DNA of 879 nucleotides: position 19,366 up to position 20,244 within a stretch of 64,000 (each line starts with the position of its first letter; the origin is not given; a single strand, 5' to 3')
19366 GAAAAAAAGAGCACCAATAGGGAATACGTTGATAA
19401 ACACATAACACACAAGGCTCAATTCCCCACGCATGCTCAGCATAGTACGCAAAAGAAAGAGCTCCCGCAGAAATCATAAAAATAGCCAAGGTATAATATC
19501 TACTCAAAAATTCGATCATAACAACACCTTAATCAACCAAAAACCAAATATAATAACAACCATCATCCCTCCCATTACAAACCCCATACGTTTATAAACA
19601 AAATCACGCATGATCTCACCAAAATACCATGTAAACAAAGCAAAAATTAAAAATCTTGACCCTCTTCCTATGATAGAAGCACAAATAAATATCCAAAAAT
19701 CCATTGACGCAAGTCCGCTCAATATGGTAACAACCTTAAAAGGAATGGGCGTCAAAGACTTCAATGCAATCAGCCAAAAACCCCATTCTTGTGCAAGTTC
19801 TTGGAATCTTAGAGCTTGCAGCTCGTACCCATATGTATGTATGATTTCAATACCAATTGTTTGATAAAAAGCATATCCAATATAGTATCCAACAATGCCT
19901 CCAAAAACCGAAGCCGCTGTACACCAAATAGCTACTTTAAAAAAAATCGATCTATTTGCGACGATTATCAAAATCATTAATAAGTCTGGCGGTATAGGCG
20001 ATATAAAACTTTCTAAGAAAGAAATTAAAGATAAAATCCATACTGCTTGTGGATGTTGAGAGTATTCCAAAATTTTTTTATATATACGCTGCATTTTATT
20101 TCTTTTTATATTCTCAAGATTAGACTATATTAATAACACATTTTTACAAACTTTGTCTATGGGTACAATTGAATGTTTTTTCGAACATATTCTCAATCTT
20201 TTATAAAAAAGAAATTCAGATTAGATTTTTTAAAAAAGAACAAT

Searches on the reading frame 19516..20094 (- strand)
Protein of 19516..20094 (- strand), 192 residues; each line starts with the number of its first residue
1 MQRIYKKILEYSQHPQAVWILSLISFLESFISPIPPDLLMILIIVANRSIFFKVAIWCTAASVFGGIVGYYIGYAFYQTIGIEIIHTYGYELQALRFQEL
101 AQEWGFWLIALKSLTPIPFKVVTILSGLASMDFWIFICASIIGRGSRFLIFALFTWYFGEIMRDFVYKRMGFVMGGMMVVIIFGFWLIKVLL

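Call 21: search_protein_families(library=pfam, proteins=[window:19516-20094:-], max_evalue=0.001)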
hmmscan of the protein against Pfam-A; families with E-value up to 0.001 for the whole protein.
window:19516-20094:- (192 aa): 1 family
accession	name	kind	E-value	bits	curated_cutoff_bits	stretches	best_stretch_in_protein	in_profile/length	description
PF09335.16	VTT_dom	-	1.5e-10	42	33.9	1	40-155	7-121/123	VTT domain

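Call 45: find_encoding_contigs(protein=window:19516-20094:-, flank=4000, max_places=10)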
Protein window:19516-20094:- (192 aa): 4 contigs read that carry it; 3 places shown.
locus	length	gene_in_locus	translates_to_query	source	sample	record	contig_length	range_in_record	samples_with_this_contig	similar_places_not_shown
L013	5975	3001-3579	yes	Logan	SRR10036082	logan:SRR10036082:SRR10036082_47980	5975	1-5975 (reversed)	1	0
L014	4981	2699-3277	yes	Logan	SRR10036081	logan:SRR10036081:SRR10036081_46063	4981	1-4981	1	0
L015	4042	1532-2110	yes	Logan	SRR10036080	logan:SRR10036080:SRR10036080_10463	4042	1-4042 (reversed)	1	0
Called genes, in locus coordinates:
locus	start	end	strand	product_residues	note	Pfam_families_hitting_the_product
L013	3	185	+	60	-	?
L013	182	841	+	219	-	PF02224:Cytidylate_kin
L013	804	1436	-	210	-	PF04280:Tim44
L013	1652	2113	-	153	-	PF04093:MreD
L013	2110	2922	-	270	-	PF04085:MreC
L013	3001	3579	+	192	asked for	PF09335:VTT_dom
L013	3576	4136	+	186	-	PF02600:DsbB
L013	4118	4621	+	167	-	PF03232:COQ7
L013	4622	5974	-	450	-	?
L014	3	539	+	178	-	?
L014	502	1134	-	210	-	PF04280:Tim44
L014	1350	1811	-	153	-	PF04093:MreD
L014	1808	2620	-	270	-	PF04085:MreC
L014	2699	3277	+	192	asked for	PF09335:VTT_dom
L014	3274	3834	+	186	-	PF02600:DsbB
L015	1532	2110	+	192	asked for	PF09335:VTT_dom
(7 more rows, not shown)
